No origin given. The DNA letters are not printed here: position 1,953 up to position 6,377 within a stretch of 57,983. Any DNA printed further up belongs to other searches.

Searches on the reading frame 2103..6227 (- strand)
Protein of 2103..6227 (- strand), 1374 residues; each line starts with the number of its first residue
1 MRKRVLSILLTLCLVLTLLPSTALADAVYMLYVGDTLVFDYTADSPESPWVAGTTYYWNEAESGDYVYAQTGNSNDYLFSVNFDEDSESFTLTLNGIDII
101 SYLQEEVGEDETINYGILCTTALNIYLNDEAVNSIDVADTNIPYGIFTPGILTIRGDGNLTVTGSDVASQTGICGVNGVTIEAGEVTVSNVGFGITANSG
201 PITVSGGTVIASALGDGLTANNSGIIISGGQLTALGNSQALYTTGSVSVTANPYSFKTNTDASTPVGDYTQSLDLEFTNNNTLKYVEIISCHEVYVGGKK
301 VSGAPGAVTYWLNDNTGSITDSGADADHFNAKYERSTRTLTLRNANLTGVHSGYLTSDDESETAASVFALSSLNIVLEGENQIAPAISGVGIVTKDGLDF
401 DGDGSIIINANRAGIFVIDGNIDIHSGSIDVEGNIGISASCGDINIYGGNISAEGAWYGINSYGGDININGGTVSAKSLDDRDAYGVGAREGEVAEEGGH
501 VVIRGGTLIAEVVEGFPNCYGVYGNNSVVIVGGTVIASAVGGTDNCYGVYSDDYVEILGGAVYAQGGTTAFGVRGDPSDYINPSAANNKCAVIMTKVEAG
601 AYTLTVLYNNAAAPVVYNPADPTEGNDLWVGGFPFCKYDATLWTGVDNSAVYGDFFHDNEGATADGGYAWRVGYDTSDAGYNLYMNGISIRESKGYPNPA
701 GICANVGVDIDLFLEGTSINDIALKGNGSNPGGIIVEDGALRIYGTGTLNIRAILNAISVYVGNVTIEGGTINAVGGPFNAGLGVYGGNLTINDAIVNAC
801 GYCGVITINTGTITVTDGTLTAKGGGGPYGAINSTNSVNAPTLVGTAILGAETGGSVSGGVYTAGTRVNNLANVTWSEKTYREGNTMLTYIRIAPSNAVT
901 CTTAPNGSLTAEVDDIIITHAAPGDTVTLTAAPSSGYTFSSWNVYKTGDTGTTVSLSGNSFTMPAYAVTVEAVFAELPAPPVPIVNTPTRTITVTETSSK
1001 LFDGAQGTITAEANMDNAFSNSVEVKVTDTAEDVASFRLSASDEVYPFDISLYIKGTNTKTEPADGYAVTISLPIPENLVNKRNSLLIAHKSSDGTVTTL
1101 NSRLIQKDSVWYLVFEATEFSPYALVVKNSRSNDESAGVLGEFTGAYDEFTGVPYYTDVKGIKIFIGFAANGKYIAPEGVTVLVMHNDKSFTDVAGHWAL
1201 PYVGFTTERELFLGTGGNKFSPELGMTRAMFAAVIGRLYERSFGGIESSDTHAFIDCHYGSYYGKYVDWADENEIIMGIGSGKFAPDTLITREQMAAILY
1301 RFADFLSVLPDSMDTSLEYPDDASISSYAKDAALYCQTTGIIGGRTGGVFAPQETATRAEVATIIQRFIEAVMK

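Call 69: search_protein_families(library=pfam, proteins=[window:2103-6227:-], max_evalue=0.00001)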
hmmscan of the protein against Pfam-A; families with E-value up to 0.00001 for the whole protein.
window:2103-6227:- (1374 aa): 2 families
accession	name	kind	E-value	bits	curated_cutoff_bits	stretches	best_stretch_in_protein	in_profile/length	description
PF00395.25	SLH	-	2.9e-27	94.8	20.8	3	1261-1296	10-44/44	S-layer homology domain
PF18998.6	Flg_new_2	-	1e-11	45.1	23.6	1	899-976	3-71/73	Divergent InlB B-repeat domain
